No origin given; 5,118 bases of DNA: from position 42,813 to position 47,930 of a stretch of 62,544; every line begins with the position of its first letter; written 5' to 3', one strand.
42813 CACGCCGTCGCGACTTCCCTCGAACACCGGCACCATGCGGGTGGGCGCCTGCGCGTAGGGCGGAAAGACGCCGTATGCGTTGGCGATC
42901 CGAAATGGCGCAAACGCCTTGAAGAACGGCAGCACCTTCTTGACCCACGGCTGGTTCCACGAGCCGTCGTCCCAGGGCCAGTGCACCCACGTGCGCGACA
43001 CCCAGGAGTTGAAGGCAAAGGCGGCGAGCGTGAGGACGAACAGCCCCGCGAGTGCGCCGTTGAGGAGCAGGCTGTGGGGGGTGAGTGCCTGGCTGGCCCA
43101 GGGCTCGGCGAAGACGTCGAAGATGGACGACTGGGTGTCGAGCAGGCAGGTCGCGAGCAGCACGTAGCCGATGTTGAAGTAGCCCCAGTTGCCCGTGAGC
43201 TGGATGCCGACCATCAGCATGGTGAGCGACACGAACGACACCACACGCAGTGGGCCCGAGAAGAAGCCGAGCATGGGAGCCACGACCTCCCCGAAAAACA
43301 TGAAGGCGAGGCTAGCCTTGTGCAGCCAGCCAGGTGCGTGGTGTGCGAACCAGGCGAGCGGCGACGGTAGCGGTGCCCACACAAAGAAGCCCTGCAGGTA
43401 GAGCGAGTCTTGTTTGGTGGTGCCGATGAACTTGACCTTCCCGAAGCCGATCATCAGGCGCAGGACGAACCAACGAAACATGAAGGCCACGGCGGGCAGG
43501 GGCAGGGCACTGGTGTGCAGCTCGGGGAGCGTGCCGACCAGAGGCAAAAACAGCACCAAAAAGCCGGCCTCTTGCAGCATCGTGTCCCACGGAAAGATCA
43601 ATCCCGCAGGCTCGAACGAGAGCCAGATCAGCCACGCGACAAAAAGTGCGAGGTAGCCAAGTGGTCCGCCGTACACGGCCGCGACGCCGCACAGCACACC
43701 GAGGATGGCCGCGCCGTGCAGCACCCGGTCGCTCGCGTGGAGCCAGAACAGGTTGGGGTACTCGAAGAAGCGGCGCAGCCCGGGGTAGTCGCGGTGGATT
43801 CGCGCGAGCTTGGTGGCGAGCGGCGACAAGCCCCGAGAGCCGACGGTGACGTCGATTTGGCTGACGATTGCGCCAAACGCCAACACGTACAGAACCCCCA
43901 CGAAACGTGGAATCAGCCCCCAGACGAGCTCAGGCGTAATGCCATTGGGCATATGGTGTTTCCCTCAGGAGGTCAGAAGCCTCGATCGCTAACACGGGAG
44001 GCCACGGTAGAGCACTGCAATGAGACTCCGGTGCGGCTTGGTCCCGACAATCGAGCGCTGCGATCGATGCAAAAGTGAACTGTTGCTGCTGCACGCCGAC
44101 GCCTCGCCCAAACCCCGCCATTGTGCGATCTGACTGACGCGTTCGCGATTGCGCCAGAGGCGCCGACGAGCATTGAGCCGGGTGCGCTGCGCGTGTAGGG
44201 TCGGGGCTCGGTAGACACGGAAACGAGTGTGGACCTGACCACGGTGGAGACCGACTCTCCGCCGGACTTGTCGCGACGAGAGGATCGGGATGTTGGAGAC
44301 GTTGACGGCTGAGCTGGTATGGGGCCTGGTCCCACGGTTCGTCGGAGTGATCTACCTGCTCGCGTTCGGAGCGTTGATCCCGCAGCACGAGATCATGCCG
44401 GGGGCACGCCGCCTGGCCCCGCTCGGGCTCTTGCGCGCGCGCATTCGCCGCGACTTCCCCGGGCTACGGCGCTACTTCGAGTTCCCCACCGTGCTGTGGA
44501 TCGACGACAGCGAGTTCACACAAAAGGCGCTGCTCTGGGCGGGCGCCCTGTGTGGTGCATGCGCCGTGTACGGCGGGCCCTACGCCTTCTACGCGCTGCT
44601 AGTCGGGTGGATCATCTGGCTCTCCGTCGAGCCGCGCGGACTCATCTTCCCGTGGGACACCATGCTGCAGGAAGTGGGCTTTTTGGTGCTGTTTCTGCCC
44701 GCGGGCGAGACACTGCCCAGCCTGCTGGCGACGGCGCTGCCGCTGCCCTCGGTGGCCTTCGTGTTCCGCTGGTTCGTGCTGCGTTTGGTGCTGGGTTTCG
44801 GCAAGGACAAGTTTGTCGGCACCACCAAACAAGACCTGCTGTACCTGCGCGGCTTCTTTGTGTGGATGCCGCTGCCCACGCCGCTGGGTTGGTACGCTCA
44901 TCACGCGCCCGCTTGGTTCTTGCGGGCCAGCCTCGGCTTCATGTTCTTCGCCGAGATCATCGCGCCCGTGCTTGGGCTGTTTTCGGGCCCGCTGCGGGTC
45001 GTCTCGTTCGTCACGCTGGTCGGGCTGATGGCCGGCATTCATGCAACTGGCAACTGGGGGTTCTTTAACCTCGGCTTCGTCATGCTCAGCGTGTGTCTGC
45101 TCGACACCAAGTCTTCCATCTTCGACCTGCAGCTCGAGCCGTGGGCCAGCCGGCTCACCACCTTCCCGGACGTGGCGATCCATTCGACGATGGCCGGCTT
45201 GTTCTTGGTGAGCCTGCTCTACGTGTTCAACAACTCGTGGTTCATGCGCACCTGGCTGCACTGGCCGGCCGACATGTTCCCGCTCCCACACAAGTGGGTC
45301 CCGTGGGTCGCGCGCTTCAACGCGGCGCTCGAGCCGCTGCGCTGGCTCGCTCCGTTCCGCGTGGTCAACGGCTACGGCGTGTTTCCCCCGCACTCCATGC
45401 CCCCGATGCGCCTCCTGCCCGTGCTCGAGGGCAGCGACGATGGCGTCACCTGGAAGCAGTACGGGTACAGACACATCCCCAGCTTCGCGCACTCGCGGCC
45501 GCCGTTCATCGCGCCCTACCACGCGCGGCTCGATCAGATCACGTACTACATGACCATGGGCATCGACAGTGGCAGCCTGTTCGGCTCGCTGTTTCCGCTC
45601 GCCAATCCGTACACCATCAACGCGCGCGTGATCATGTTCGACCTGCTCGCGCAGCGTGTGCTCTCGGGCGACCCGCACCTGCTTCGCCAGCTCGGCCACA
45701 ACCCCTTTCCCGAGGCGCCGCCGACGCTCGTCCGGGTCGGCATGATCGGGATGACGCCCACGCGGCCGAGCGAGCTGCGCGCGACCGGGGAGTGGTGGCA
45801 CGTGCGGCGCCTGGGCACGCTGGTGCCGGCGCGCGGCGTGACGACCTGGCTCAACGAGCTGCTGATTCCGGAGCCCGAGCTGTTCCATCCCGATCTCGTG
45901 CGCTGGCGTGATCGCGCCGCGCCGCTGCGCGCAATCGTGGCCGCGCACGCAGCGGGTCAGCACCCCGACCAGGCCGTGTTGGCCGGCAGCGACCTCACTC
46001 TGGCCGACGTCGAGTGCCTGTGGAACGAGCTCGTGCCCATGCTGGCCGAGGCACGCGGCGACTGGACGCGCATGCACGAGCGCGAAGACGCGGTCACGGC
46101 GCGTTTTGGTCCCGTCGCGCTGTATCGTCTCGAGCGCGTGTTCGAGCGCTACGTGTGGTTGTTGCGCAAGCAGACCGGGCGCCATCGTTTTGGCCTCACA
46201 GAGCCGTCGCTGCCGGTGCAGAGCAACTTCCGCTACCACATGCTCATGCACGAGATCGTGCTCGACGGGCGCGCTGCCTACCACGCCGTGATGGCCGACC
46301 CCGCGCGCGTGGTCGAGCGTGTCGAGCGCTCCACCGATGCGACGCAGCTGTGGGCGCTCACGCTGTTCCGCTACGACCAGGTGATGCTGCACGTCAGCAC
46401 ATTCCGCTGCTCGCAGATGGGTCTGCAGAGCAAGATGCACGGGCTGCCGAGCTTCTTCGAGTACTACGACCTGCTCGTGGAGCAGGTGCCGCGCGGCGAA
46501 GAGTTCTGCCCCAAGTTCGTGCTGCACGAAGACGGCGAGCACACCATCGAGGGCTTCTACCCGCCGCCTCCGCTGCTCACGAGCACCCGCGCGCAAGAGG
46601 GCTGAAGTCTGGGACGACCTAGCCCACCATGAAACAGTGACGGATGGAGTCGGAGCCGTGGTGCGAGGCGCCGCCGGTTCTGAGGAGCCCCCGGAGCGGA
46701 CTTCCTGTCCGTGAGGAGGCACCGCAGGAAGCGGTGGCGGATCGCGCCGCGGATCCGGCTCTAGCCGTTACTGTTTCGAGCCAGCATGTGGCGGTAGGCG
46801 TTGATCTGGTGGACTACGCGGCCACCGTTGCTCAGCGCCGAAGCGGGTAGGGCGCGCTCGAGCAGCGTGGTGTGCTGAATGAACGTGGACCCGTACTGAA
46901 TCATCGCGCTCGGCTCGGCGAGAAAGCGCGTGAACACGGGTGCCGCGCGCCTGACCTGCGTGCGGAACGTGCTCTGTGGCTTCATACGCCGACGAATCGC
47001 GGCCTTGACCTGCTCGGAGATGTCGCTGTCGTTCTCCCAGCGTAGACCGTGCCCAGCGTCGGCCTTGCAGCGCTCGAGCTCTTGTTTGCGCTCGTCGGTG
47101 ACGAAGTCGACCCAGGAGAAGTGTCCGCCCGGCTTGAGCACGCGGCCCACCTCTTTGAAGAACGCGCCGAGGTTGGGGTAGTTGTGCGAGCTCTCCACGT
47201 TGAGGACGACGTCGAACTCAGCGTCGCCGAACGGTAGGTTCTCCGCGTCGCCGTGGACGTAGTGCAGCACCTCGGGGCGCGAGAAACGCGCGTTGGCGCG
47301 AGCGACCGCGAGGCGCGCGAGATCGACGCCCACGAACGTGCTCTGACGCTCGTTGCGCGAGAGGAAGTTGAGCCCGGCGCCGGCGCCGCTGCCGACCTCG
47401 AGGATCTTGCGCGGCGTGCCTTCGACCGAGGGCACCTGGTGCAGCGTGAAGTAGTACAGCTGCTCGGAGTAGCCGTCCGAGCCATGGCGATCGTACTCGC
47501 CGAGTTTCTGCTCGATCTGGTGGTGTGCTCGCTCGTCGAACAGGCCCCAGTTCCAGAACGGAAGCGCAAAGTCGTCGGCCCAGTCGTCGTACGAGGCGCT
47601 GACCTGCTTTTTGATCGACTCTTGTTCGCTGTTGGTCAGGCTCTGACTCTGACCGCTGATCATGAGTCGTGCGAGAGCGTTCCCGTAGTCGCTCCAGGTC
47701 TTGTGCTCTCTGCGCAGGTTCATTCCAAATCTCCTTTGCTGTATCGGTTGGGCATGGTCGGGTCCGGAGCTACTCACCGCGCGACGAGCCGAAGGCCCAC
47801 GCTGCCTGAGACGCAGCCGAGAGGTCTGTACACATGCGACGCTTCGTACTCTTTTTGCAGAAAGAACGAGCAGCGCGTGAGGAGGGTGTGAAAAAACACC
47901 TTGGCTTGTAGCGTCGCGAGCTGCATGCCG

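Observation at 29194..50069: A 21-kb accessory island of tailoring and export genes built from three paralogue pairs, with no recognisable scaffold synthase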

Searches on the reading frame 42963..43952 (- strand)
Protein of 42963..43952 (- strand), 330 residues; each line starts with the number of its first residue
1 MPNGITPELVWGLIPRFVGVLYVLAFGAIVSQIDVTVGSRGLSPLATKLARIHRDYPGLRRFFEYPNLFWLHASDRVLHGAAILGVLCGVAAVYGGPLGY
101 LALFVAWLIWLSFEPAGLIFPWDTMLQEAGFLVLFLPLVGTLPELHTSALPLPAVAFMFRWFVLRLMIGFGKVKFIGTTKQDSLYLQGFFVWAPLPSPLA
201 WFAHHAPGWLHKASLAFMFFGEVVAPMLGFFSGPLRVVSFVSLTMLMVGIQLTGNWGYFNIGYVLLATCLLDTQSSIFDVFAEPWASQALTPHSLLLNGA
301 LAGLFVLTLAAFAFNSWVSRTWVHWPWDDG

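Call 79: search_solved_structures(query=A3, max_evalue=10, show_alignments=3)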
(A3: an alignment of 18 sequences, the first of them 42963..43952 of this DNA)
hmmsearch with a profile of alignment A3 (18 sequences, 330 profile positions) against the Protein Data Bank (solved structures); distinct sequences matched with E-value up to 10: 0.

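Call 89: search_protein_families(library=pfam, proteins=[window:42963-43952:-], max_evalue=10)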
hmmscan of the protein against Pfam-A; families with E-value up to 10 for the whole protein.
window:42963-43952:- (330 aa): 1 family
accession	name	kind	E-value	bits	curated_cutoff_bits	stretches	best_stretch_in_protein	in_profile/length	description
PF06762.20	LMF1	-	4.7e-28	98.8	27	1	120-275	3-160/163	Lipase maturation factor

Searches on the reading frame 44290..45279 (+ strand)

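Call 89: search_protein_families(library=pfam, proteins=[window:44290-45279:+], max_evalue=10)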
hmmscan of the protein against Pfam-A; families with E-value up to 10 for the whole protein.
window:44290-45279:+ (330 aa): 1 family
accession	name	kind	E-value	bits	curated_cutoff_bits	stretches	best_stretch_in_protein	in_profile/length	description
PF06762.20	LMF1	-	5.9e-27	95.2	27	1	120-274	3-159/163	Lipase maturation factor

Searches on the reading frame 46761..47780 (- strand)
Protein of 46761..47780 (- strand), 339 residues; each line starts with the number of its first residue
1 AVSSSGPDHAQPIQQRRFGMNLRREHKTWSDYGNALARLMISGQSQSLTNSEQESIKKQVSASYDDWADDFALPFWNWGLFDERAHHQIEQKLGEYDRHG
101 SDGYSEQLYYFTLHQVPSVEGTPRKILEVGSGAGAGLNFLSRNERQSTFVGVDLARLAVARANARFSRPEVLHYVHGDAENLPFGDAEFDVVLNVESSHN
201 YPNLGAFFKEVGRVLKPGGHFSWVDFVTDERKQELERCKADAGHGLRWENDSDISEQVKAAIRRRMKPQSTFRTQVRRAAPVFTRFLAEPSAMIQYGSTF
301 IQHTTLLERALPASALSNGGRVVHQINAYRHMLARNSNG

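Call 6: search_protein_families(library=pfam, proteins=[window:46761-47780:-], max_evalue=0.01)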
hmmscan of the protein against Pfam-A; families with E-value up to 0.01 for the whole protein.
window:46761-47780:- (339 aa): 9 families
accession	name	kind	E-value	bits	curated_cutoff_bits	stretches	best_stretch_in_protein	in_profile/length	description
PF08241.18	Methyltransf_11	-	2.1e-21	76.8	21.2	1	127-221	1-93/95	Methyltransferase domain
PF13649.12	Methyltransf_25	-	3.2e-18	66.7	27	1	126-219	1-97/97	Methyltransferase domain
PF08242.18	Methyltransf_12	-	7.4e-13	49.5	30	1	127-221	1-98/98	Methyltransferase domain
PF13847.12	Methyltransf_31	-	7.9e-13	48.8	27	1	125-230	6-116/145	Methyltransferase domain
PF13489.12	Methyltransf_23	-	2.6e-09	37.5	27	1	120-236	20-130/164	Methyltransferase domain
PF01209.24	Ubie_methyltran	-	1.6e-08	34.6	20.1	1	122-227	47-155/233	ubiE/COQ5 methyltransferase family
PF05175.20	MTS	-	0.0015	18.6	23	1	122-224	31-139/170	Methyltransferase small domain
PF13578.12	Methyltransf_24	-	0.0064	17.8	26.3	0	127-221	1-100/105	Methyltransferase domain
PF00891.24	Methyltransf_2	-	0.0081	16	22.3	0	124-235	64-176/210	O-methyltransferase domain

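Call 8: search_protein_families(library=ncbifam, proteins=[window:46761-47780:-], max_evalue=0.001)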
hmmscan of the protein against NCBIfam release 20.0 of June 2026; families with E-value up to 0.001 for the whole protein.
window:46761-47780:- (339 aa): 27 families (the best 25 are shown)
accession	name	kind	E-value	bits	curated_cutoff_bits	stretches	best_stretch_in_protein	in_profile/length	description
NF045823.1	PthPhpthDimycoMt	equivalog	5.2e-35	120.8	300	1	92-293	41-231/256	phthiotriol/phenolphthiotriol dimycocerosates methyltransferase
NF045825.1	FAmtase_mtf2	equivalog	2.2e-34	118.8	400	1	75-285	19-215/248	fatty-acid O-methyltransferase Mtf2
NF045667.1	MTase_DVU1556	equivalog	8.5e-15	54.8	155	1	124-241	24-137/213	DVU_1556 family methyltransferase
NF041537.1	ArsM_AhpD_UU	exception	4.7e-13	48.6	510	1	124-229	78-186/345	arsenite methyltransferase/AhpD domain selenoprotein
TIGR02072.1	BioC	equivalog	1.5e-12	47.8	184.95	1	122-261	34-170/244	malonyl-ACP O-methyltransferase BioC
NF008823.0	PRK11873.1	subfamily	1.3e-11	44.5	263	1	126-230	81-188/272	arsenite methyltransferase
TIGR01934.1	MenG_MenH_UbiE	subfamily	4e-11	42.6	158.35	1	122-231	39-149/223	ubiquinone/menaquinone biosynthesis methyltransferase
NF001244.0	PRK00216.1-5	equivalog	5.7e-11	42.2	216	1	123-233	49-162/236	bifunctional demethylmenaquinone methyltransferase/2-methoxy-6-polyprenyl-1,4-benzoquinol methylase UbiE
NF040539.1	AST_met_ArsM_2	exception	3e-10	40.4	240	1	123-228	57-168/262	putative arsinothricin biosynthesis methyltransferase ArsM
NF041536.1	ArsM_DUF2284_UU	exception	1.5e-09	36.7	575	1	124-232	78-189/459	arsenite methyltransferase/DUF2284 domain selenoprotein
NF047649.1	MTase_UXPK_star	exception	3.2e-09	36.2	460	1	125-227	80-185/283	methyltransferase/UXPK-star double selenoprotein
NF045882.1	PLipidMtase_Leg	equivalog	6.1e-09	36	390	1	120-231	40-151/207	phospholipid N-methyltransferase PmtA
NF052510.1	methyltran_MpqE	exception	8.2e-09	35.2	335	1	124-229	48-157/234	methyl-plastoquinone biosynthesis methyltransferase MpqE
NF001242.0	PRK00216.1-3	equivalog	1.8e-08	34.1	351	1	121-228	69-180/258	bifunctional demethylmenaquinone methyltransferase/2-methoxy-6-polyprenyl-1,4-benzoquinol methylase UbiE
NF007610.0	PRK10258.1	equivalog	1.9e-08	34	342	1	130-259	48-176/251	malonyl-ACP O-methyltransferase BioC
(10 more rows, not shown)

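Call 54: search_solved_structures(query=window:46761-47723:-, max_evalue=0.00001)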
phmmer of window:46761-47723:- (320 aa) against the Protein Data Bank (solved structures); distinct sequences matched with E-value up to 0.00001: 13.
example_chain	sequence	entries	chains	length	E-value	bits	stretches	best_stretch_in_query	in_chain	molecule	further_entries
3bus_A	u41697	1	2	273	1.5e-13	53.9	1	104-210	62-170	Methyltransferase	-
1vl5_A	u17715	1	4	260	5.5e-11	45.5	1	94-210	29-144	unknown conserved protein BH2331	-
1ve3_A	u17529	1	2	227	2.9e-10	43.1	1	106-256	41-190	hypothetical protein PH0226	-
6uv6_A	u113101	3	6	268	7.5e-10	41.8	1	104-221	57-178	D-glucose O-methyltransferase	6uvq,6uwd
8ys9_A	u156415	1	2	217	1.4e-09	40.9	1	98-240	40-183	Phosphatidylethanolamine N-methyltransferase/phosphatidyl-N-methylethanolamine N-methyltra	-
1xxl_A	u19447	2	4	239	2.2e-09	40.2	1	105-211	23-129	YcgJ protein | ycgJ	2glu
8zc8_A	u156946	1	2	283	8.1e-09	38.4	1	102-208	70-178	MitM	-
21zq_A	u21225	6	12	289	8.5e-09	38.3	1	102-208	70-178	MitM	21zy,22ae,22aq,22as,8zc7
6f5z_A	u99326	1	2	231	1.3e-06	31.2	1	93-204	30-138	24-sterol C-methyltransferase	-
3l8d_A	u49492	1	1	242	1.4e-06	31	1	105-201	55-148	Methyltransferase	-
8gdu_A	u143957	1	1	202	3.6e-06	29.7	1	98-211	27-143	Methyltransferase domain-containing protein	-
9w6x_A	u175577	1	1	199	4e-06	29.5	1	102-202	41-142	YtkW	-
6uak_A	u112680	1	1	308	9e-06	28.4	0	106-205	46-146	SAM dependent methyltransferase LahSB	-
